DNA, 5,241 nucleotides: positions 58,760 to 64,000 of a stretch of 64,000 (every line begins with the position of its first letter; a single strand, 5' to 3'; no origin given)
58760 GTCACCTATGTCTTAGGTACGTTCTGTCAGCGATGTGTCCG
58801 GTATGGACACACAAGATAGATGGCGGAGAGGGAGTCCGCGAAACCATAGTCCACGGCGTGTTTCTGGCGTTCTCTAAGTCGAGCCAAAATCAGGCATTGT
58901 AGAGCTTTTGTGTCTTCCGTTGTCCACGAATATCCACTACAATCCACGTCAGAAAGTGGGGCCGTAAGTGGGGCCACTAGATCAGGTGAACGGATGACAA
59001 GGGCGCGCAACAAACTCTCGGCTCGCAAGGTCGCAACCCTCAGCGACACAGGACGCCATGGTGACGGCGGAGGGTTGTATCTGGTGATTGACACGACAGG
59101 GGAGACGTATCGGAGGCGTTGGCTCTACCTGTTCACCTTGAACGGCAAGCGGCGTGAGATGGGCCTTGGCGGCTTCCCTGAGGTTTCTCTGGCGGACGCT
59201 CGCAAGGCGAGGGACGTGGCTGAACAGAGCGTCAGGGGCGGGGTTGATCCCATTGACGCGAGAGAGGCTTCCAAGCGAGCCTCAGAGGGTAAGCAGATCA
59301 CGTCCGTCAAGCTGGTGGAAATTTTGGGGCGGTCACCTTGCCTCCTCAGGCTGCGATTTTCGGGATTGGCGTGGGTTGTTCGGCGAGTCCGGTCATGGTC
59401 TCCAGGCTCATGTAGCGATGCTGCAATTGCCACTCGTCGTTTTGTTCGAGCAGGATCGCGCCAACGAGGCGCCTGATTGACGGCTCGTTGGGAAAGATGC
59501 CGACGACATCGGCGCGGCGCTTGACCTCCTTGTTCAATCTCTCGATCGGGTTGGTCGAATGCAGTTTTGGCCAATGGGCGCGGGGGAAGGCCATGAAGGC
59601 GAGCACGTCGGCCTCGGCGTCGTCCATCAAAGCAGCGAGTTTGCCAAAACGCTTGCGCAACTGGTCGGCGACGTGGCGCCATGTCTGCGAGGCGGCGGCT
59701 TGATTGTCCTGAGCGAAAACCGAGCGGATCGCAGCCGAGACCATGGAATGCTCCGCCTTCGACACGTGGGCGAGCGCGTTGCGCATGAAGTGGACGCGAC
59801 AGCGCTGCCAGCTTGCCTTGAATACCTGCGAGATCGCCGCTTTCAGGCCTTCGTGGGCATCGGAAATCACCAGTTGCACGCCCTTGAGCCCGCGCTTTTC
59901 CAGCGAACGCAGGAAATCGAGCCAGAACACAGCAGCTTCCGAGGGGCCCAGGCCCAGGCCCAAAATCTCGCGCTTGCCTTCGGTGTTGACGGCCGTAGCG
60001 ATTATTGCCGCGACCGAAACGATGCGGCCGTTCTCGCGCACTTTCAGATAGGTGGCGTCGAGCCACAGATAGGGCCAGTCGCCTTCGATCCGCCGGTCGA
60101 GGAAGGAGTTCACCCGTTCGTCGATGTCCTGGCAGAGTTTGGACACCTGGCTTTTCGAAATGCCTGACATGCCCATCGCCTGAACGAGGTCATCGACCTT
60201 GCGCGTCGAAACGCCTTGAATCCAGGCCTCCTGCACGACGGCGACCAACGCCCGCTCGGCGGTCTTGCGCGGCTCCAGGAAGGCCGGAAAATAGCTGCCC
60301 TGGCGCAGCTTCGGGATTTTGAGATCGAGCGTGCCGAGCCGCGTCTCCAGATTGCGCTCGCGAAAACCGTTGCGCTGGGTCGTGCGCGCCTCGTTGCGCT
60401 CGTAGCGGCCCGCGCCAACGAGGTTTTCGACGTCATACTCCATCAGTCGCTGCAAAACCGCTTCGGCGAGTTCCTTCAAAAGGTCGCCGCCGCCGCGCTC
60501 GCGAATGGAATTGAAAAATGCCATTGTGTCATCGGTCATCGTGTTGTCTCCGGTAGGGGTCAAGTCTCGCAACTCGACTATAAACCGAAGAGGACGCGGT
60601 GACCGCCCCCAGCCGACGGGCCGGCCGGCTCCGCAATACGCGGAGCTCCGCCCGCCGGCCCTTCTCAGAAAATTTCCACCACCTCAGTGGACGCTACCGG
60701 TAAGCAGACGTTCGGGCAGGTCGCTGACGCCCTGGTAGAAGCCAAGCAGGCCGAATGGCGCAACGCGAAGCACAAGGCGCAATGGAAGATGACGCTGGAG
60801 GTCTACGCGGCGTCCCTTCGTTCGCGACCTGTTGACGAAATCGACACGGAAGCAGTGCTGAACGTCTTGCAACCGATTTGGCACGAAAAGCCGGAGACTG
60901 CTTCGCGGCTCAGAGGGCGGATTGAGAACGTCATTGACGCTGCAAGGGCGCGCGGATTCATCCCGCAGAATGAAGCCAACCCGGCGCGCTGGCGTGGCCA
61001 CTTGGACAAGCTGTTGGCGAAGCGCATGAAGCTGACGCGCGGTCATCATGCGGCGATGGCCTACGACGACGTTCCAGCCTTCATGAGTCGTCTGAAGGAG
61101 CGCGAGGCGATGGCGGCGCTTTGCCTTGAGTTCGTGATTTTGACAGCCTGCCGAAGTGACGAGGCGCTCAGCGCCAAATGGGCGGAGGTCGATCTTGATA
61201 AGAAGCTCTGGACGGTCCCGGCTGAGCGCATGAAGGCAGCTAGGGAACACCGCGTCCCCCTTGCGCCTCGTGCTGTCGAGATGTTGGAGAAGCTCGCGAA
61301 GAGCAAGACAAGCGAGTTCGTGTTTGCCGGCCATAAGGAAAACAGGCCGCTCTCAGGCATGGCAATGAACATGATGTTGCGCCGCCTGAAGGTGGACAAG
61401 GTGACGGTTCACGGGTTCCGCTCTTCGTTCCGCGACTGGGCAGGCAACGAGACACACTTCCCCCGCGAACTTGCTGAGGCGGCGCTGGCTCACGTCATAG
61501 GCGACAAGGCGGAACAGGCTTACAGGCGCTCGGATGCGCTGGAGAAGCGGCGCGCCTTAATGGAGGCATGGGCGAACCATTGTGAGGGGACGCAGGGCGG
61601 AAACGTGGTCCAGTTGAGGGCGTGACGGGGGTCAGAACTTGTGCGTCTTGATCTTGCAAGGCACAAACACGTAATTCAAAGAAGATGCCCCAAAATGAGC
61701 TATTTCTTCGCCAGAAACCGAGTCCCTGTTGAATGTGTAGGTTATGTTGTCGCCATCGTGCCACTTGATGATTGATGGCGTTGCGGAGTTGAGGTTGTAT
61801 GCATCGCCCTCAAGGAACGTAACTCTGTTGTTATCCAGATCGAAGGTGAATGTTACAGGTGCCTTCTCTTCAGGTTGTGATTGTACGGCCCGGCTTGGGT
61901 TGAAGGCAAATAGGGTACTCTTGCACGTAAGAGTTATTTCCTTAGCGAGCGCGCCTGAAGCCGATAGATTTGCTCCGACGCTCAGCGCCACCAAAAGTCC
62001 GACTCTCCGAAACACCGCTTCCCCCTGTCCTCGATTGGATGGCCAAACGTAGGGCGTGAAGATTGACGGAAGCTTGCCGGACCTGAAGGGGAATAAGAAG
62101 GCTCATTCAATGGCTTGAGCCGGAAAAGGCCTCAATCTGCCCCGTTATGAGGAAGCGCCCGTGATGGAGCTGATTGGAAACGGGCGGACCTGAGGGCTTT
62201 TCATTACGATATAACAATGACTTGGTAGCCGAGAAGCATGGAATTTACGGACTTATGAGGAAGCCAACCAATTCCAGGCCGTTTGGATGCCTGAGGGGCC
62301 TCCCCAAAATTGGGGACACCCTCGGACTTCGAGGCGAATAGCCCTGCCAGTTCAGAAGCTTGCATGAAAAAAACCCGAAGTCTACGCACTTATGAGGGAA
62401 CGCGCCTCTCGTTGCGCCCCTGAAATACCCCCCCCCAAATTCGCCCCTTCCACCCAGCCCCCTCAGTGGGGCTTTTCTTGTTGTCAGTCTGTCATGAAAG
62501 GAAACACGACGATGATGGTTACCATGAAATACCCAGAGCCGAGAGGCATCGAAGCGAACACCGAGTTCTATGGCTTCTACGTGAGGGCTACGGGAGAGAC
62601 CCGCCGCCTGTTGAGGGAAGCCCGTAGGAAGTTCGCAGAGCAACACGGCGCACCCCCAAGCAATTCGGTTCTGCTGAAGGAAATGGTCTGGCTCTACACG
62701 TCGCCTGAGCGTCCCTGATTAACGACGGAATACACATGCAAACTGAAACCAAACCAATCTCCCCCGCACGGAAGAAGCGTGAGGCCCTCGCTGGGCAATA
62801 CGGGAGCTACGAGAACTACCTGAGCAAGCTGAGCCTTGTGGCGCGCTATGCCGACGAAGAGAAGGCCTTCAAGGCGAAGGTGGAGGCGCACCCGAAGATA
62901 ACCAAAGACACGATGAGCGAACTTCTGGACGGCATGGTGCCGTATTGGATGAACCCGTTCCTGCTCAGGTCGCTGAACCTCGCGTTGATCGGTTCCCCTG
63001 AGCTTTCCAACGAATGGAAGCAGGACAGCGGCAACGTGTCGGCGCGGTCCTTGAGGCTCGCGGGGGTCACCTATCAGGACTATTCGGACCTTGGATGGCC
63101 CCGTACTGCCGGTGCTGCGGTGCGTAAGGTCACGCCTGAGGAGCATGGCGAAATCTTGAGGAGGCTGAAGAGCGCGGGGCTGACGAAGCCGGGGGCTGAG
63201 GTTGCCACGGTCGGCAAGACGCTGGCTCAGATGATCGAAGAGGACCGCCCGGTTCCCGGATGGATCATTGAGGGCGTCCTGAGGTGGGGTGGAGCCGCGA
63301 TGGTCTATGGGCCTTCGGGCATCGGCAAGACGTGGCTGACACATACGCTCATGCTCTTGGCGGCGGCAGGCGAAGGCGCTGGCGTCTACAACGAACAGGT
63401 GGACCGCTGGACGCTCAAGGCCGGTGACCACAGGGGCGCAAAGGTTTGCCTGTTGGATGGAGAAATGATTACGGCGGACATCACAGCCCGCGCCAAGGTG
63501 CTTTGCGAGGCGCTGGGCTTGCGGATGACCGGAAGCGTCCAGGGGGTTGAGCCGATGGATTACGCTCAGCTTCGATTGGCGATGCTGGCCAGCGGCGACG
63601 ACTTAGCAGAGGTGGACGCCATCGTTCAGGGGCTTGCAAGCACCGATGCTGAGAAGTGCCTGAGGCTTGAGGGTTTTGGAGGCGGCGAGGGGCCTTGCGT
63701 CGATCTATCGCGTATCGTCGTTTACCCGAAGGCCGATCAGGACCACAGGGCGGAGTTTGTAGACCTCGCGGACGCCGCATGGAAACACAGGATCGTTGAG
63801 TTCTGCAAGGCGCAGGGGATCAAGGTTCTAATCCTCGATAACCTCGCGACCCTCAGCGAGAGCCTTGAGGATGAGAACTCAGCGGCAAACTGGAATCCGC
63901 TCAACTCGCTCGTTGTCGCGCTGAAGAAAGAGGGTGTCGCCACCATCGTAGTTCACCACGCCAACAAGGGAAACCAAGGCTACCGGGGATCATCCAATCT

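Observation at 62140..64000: Iteron-like direct repeats, a small putative regulator and a RepA/AAA_25 ATPase: a replication/maintenance module of the integrated element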

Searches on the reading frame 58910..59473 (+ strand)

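Call 7: search_protein_families(library=pfam, proteins=[window:58910-59473:+], max_evalue=0.01)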
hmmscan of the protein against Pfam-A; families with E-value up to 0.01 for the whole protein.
window:58910-59473:+ (188 aa): 1 family
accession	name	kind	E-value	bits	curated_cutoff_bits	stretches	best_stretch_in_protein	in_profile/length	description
PF13356.12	Arm-DNA-bind_3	-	1.4e-17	64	27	1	37-120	2-82/83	Arm DNA-binding domain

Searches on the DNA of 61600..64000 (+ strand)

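Call 11: search_rna_families(source=window, start=61600, end=62800, threshold=evalue, max_evalue=10)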
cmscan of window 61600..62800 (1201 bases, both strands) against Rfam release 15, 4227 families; matches with E-value up to 10: 0.
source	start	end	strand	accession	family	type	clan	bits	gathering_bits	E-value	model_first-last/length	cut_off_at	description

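Call 14: search_dna_similar(query=window:61600-64000:+, collection=plasmids, mode=distant, max_rows=30)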
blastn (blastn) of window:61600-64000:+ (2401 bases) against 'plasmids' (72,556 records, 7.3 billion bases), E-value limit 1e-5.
No match.

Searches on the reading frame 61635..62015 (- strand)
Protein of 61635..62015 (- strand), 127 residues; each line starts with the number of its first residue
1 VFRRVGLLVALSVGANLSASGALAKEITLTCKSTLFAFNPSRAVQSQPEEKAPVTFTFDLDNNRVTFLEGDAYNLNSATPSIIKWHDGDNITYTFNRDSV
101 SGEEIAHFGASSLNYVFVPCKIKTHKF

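Call 7: search_protein_families(library=pfam, proteins=[window:61635-62015:-], max_evalue=0.01)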
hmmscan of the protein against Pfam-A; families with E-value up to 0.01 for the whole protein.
window:61635-62015:- (127 aa): 0 families

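Call 41: search_protein_families(library=ncbifam, proteins=[window:61635-62015:-], max_evalue=0.1)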
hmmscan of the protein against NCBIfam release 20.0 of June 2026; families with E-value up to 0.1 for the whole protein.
window:61635-62015:- (127 aa): 0 families

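Call 42: search_protein_families(library=phrogs, proteins=[window:61635-62015:-], max_evalue=0.1)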
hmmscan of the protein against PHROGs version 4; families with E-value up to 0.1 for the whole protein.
window:61635-62015:- (127 aa): 0 families

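Call 43: search_protein_families(library=padloc, proteins=[window:61635-62015:-], max_evalue=0.1)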
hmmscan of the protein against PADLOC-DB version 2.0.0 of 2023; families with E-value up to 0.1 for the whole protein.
window:61635-62015:- (127 aa): 0 families

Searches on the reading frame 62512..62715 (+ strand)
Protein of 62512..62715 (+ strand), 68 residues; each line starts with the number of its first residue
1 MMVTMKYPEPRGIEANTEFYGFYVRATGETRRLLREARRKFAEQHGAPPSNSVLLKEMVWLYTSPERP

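Call 7: search_protein_families(library=pfam, proteins=[window:62512-62715:+], max_evalue=0.01)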
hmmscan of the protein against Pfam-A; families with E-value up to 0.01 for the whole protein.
window:62512-62715:+ (68 aa): 0 families

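Call 10: find_encoding_contigs(protein=window:62512-62715:+, flank=10000, max_places=10)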
Protein window:62512-62715:+ (68 aa): 1 contig read that carries it; 1 place shown.
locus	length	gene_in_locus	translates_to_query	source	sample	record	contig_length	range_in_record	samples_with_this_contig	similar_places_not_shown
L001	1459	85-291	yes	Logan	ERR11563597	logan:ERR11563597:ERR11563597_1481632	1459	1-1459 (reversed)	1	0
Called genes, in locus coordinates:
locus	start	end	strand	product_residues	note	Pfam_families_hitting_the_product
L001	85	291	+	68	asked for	-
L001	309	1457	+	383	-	?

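Call 41: search_protein_families(library=ncbifam, proteins=[window:62512-62715:+], max_evalue=0.1)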
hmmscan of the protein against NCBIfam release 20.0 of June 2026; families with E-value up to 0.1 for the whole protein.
window:62512-62715:+ (68 aa): 0 families

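Call 42: search_protein_families(library=phrogs, proteins=[window:62512-62715:+], max_evalue=0.1)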
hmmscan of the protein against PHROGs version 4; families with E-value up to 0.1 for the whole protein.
window:62512-62715:+ (68 aa): 0 families

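Call 43: search_protein_families(library=padloc, proteins=[window:62512-62715:+], max_evalue=0.1)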
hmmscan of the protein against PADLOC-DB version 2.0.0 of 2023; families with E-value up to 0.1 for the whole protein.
window:62512-62715:+ (68 aa): 0 families

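Call 45: find_homologous_proteins(query=window:62512-62715:+, max_evalue=0.001)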
Query window:62512-62715:+ (68 aa): 5 proteins with E <= 0.001 among 5 candidates.
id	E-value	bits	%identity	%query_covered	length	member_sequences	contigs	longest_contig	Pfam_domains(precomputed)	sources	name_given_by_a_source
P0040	7.4e-39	148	100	100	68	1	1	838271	-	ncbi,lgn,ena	-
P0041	2.8e-22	95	68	97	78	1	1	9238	-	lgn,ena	-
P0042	3.2e-20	89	66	100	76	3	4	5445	-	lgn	-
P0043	4.6e-19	85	65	100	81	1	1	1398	-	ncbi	-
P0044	1.7e-18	84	69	75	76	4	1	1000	-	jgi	jgi:hypothetical protein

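Call 49: search_solved_structures(query=A2, max_evalue=10)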
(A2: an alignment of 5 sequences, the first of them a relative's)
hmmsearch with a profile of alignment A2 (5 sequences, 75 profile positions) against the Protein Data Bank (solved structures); distinct sequences matched with E-value up to 10: 11.
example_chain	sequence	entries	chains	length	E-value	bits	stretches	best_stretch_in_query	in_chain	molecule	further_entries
2cwy_A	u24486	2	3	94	0.21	14.7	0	30-41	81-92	hypothetical protein TTHA0068 | conserved hypothetical protein, TTHA0068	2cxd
8ucg_A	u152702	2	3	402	1.1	12.4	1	13-60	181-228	ATP dependent DNA ligase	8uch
8uce_A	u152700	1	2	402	1.1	12.4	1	13-60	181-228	ATP dependent DNA ligase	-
8ucf_A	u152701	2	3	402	1.1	12.3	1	13-60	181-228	ATP dependent DNA ligase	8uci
7rcl_A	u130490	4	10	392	1.4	12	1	31-50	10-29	Galactokinase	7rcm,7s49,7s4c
6q90_A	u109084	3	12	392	1.4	12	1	31-50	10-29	Galactokinase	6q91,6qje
6q3w_A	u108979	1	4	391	1.4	12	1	31-50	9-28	Galactokinase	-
6q3x_A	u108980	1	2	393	1.4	12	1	31-50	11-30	Galactokinase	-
6gr2_A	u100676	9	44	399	1.4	12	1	31-50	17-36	Galactokinase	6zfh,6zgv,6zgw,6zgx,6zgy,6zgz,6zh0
6q8z_A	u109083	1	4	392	1.4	12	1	31-50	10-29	Galactokinase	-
4nw4_A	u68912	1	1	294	8.5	9.5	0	14-31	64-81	Lipoprotein S-layer protein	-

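Call 54: predict_structure(alignment_id=A2)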
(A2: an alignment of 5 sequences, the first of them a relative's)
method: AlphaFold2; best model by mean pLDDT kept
length: 68 residues; sequences in the alignment: 5
mean_pLDDT: 53.5   pTM: 0.35
mean pLDDT of the five models: 53.5, 53.2, 52.9, 52.2, 49.9
residues with pLDDT >= 90: 0; 70-90: 11; 50-70: 28; < 50: 29
segments of 3 or more residues with pLDDT < 50: 1-26, 66-68
pLDDT, mean of each block of 10 residues (from residue 1): 33 39 50 71 66 62 53
secondary structure, 60 per line:
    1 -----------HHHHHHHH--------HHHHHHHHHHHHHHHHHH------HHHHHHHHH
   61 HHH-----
elements in order: H12-19 H28-45 H52-63

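Call 57: search_protein_families(library=pfam, alignment_id=A2, max_evalue=10)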
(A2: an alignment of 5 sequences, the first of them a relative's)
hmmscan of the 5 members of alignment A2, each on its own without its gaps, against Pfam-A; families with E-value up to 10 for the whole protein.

A. member 1, P0040 (68 aa): 0 families

B. families by the number of members that match (of 5 scanned): 0 families

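Call 81: find_encoding_contigs(protein=P0041, flank=6000, max_places=4)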
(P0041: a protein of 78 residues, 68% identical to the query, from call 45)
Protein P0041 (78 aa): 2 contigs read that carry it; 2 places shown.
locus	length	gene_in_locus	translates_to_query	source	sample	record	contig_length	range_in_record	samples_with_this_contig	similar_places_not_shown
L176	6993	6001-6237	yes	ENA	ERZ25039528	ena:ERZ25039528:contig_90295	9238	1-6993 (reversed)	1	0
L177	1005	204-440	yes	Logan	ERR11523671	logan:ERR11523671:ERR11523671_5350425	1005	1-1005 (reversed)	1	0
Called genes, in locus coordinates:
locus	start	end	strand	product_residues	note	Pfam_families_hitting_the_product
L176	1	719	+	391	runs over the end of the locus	PF02881:SRP54_N, PF00448:SRP54, PF01656:CbiA (weak), PF02978:SRP_SPB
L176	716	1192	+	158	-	PF02978:SRP_SPB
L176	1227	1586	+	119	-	PF00886:Ribosomal_S16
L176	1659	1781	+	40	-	-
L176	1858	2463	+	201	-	PF05239:PRC, PF24986:PRC_RimM, PF01746:tRNA_m1G_MT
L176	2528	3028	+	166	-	PF01746:tRNA_m1G_MT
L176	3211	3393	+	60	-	PF13356:Arm-DNA-bind_3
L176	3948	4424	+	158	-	PF00589:Phage_integrase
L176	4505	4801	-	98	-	-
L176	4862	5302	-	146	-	-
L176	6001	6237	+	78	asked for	-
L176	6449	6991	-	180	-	?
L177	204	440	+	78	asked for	-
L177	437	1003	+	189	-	?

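Call 100: search_protein_representatives(alignment_id=A2)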
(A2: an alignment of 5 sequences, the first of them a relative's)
Query: 5 sequences, 75 profile positions. Proteins with E-value up to 0.001 (for the whole library): 25; up to 1e-10: 11; up to 1e-30: 1. The best 25 are listed.
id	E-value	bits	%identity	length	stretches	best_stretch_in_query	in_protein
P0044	1.0e-37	143.9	-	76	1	1-74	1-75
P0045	2.5e-21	91.4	-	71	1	1-70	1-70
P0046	1.7e-19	85.5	-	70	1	2-64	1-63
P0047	4.1e-19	84.3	-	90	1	1-65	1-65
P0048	1.6e-16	76.0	-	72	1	2-65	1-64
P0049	4.5e-16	74.5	-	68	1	2-63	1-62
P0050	8.2e-15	70.5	-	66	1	2-65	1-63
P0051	8.2e-13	64.1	-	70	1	3-65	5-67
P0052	1.3e-12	63.4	-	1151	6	21-52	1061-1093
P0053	2.0e-12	62.9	-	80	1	2-69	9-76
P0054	1.7e-11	59.9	-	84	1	12-70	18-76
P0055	1.2e-09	54.0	-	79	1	10-63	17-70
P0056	1.4e-09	53.8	-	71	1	6-67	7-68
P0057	2.2e-09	53.1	-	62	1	13-63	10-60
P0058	5.1e-08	48.7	-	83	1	11-65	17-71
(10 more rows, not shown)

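Call 102: search_solved_structures(query=A6, max_evalue=10)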
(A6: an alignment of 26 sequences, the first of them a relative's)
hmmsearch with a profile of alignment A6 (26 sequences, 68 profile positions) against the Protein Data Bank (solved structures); distinct sequences matched with E-value up to 10: 4.
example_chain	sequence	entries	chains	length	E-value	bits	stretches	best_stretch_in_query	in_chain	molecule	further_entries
2mra_A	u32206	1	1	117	0.35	13.9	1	9-44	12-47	De novo designed protein OR459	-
8js5_A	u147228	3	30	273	0.47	13.5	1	12-46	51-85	Sensor protein FixL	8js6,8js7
5mc9_B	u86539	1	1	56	0.58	13.2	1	24-42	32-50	Laminin subunit beta-1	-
1rp3_A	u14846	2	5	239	2.2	11.3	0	25-51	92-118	RNA polymerase sigma factor SIGMA-28 (FliA) | RNA polymerase sigma factor FliA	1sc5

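Call 103: search_protein_families(library=pfam, alignment_id=A6, max_evalue=1)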
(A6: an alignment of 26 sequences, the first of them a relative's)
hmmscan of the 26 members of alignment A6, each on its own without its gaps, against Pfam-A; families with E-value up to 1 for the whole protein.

A. member 1, P0040 (68 aa): 0 families

B. families by the number of members that match (of 26 scanned): 8 families
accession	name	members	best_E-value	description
PF05634.16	APO_RNA-bind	1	0.015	APO RNA-binding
PF08632.15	Zds_C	1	0.038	Activator of mitotic machinery Cdc14 phosphatase activation C-term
PF24237.1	INO80E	1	0.04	INO80 complex subunit E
PF17805.7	AsnC_trans_reg2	1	0.049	AsnC-like ligand binding domain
PF06881.16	Elongin_A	1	0.058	RNA polymerase II transcription factor SIII (Elongin) subunit A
PF21535.2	HVO_2248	1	0.14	Uncharacterized motility-related protein HVO_2248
PF11976.14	Rad60-SLD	1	0.21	Ubiquitin-2 like Rad60 SUMO-like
PF14581.11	SseB_C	1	0.23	SseB protein C-terminal domain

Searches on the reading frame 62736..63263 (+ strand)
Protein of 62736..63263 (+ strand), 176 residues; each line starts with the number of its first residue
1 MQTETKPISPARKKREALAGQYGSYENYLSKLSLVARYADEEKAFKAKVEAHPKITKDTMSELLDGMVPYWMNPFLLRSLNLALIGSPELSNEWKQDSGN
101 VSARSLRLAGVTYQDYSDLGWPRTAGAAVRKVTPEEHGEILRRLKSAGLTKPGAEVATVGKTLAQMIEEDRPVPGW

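Call 76: search_protein_families(library=pfam, proteins=[window:62736-63263:+], max_evalue=10)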
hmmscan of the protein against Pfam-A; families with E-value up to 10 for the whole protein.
seq(176 aa): 0 families
